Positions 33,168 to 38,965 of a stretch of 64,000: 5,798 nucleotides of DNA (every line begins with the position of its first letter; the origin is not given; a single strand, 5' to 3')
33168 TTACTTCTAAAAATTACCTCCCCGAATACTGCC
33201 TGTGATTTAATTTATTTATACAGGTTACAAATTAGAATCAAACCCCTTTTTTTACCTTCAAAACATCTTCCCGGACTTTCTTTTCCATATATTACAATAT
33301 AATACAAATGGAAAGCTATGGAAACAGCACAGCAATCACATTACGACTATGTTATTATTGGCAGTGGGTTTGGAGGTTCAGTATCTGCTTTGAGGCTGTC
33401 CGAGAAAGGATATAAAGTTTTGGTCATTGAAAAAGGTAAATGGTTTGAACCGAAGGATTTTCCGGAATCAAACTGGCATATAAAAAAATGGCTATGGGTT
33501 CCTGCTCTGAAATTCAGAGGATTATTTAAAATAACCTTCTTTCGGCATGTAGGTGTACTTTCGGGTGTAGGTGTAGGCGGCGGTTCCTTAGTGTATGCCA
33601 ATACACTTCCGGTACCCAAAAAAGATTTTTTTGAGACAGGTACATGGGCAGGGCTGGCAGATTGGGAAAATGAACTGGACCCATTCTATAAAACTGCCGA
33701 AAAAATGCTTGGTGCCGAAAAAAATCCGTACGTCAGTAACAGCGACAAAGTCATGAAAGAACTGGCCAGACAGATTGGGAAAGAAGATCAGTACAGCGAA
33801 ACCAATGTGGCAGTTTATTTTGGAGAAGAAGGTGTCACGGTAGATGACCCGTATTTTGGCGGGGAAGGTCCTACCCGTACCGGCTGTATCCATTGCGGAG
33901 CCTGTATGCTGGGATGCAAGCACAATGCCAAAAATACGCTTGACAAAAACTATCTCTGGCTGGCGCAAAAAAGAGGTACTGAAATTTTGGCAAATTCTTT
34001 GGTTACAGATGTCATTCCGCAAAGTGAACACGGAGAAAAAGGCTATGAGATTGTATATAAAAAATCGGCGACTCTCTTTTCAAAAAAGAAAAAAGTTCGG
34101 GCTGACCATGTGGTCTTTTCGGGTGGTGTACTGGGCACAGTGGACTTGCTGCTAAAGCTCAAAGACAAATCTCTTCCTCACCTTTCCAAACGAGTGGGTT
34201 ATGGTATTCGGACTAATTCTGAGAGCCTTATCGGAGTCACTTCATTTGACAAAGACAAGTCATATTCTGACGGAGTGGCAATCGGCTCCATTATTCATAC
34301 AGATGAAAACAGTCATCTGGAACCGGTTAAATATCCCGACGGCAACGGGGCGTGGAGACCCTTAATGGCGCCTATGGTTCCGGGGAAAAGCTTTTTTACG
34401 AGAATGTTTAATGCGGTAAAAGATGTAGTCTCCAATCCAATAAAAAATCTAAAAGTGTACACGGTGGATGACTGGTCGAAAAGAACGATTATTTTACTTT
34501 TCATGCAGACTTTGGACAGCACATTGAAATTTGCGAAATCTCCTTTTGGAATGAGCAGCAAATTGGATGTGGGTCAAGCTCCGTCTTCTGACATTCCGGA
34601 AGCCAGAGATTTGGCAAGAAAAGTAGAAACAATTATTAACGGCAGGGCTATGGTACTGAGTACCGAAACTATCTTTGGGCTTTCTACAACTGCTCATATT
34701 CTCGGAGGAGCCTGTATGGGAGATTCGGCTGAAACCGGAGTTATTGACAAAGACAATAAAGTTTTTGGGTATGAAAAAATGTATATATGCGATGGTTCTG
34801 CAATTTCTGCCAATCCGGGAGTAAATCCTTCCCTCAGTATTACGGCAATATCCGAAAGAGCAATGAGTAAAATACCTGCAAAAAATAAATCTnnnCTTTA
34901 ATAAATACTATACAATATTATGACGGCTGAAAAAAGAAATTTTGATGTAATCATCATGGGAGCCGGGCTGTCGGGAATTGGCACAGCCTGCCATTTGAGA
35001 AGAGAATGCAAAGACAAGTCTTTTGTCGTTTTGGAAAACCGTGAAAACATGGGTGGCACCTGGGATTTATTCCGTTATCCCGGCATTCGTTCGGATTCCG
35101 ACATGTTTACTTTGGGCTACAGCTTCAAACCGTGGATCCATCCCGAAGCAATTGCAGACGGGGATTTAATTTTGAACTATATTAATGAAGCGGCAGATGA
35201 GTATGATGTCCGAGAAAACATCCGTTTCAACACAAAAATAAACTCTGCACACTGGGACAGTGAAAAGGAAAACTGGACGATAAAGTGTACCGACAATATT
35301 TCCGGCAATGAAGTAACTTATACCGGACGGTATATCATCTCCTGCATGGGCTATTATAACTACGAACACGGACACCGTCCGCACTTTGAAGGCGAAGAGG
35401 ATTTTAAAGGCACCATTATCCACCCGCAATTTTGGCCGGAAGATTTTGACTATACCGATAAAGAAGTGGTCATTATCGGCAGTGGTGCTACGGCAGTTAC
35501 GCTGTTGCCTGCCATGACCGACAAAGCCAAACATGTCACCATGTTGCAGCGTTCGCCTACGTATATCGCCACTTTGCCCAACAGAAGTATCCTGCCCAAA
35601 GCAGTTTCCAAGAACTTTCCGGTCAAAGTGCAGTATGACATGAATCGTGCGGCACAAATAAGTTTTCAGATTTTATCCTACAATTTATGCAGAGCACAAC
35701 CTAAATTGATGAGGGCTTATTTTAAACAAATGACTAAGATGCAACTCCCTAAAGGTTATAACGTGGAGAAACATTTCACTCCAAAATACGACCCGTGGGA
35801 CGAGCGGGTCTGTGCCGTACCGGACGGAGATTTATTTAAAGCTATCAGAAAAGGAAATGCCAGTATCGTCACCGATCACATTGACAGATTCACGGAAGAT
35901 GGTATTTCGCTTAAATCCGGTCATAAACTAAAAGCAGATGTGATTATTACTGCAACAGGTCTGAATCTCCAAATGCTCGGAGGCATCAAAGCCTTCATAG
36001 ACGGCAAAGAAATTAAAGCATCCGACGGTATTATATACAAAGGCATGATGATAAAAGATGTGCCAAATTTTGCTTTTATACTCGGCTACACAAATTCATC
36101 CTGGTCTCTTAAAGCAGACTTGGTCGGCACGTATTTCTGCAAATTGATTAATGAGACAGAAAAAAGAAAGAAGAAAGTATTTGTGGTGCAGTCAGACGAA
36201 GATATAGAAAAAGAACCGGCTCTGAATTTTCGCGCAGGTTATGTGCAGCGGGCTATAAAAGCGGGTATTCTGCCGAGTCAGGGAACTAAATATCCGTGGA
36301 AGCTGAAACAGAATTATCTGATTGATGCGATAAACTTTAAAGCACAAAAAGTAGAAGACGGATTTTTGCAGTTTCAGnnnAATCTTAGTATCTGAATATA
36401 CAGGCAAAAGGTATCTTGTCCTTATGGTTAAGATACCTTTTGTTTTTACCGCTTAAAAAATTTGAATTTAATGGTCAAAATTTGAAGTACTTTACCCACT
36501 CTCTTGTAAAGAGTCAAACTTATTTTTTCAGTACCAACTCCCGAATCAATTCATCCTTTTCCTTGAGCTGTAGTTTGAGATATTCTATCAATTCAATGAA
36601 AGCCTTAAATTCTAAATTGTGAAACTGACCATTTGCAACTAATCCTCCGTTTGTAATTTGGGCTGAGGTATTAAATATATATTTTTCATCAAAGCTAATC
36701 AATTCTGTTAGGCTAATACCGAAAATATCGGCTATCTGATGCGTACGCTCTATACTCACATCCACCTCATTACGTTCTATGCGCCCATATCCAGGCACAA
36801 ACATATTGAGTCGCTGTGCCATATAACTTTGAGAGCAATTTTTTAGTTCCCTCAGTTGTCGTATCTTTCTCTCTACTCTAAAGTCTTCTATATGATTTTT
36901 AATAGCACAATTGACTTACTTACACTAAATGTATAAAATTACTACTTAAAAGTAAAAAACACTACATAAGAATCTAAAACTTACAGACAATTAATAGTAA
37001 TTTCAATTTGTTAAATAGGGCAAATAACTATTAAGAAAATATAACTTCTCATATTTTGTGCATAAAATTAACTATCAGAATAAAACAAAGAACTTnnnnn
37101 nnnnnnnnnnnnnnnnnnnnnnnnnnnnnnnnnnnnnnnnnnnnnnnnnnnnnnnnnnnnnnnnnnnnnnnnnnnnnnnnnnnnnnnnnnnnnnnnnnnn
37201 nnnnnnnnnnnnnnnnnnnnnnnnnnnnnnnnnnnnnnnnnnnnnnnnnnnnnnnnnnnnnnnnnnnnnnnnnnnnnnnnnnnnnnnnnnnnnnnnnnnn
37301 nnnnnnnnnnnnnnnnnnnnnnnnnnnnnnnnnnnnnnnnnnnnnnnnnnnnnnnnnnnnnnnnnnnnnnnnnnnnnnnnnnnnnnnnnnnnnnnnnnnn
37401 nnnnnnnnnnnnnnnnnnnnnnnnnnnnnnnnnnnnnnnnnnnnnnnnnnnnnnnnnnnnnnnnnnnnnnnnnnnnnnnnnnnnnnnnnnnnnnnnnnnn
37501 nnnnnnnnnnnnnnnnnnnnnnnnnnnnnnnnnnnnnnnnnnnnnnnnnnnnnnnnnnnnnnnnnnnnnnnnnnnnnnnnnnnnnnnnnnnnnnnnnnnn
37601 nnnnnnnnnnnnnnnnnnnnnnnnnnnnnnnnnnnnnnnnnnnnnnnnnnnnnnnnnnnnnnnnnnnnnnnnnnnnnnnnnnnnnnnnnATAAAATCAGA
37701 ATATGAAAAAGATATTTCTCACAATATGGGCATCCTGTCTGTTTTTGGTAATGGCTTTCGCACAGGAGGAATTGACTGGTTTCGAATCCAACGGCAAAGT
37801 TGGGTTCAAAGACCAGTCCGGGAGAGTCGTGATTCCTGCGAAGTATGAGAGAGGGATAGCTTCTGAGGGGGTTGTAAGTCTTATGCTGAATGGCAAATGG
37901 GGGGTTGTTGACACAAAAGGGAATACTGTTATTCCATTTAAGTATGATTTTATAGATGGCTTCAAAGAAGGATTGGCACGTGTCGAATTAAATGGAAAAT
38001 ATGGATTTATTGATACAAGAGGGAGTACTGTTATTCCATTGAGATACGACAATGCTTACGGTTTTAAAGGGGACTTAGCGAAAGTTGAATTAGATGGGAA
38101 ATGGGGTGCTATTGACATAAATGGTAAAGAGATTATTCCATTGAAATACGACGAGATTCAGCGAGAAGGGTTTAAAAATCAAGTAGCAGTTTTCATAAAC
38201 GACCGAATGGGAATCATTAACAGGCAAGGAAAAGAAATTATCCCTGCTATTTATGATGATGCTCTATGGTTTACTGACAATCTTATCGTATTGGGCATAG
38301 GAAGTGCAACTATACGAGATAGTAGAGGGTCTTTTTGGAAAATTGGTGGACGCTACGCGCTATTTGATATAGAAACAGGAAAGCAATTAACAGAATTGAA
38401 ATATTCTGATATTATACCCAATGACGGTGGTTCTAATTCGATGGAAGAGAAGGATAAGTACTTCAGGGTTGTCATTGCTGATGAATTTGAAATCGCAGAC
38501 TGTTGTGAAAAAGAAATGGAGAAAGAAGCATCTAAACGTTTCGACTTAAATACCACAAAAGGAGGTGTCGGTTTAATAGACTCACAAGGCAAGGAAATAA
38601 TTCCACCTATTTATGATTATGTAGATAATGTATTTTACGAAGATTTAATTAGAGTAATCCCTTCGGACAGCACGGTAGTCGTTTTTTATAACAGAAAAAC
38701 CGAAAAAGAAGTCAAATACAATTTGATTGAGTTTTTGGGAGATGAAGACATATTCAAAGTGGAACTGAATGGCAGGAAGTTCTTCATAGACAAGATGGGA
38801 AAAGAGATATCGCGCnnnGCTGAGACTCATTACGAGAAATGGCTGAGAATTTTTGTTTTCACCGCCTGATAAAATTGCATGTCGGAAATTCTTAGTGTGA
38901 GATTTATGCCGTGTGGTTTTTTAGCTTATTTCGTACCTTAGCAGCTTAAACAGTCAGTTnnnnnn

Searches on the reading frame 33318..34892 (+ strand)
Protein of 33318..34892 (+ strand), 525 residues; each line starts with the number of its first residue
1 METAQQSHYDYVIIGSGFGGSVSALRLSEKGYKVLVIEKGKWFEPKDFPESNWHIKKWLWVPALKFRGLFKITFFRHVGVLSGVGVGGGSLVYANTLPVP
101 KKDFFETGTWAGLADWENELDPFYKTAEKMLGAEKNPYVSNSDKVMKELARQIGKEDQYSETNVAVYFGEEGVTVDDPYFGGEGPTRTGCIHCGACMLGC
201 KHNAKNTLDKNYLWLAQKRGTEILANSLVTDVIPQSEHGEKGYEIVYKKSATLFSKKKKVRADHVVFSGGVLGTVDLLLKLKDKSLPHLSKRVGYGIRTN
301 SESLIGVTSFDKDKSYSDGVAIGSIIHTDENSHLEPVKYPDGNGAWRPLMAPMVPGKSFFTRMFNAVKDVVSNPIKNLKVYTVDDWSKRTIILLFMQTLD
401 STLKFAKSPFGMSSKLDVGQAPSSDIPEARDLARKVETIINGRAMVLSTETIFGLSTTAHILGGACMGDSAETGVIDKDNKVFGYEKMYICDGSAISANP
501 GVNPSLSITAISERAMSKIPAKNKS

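Call 72: search_protein_families(library=pfam, proteins=[window:33318-34892:+], max_evalue=0.00001)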
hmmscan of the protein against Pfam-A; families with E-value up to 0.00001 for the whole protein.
window:33318-34892:+ (525 aa): 5 families
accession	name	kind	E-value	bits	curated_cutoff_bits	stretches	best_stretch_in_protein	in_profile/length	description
PF05199.19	GMC_oxred_C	-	5.4e-14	53.4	24.6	1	455-511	82-138/139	GMC oxidoreductase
PF00732.25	GMC_oxred_N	-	2.3e-12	47.7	23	1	189-279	110-198/218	GMC oxidoreductase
PF01266.30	DAO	-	5.5e-08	33.2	27.9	0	10-41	1-32/353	FAD dependent oxidoreductase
PF07992.20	Pyr_redox_2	-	4.3e-07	30.1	26.1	0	9-41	1-33/291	Pyridine nucleotide-disulphide oxidoreductase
PF13450.12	NAD_binding_8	-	4.9e-06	27.2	21.9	0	13-40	1-28/68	NAD(P)-binding Rossmann-like domain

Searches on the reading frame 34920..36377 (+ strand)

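Call 72: search_protein_families(library=pfam, proteins=[window:34920-36377:+], max_evalue=0.00001)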
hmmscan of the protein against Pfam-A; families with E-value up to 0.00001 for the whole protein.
window:34920-36377:+ (486 aa): 4 families
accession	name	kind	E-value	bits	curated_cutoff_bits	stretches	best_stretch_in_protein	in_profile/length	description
PF13738.12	Pyr_redox_3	-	7.2e-13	48.9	30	1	11-215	1-199/305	Pyridine nucleotide-disulphide oxidoreductase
PF00743.25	FMO-like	-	1.4e-11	44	22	1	82-351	84-333/532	Flavin-binding monooxygenase-like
PF07992.20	Pyr_redox_2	-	4.5e-10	39.9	26.1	1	8-219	1-181/291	Pyridine nucleotide-disulphide oxidoreductase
PF13450.12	NAD_binding_8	-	4.3e-08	33.7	21.9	1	12-59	1-46/68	NAD(P)-binding Rossmann-like domain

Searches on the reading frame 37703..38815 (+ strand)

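Call 72: search_protein_families(library=pfam, proteins=[window:37703-38815:+], max_evalue=0.00001)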
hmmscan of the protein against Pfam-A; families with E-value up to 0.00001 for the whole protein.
window:37703-38815:+ (371 aa): 1 family
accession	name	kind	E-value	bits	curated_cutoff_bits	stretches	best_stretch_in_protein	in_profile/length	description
PF14903.11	WG_beta_rep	-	1.9e-51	172.1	25.6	3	66-100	1-35/35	WG containing repeat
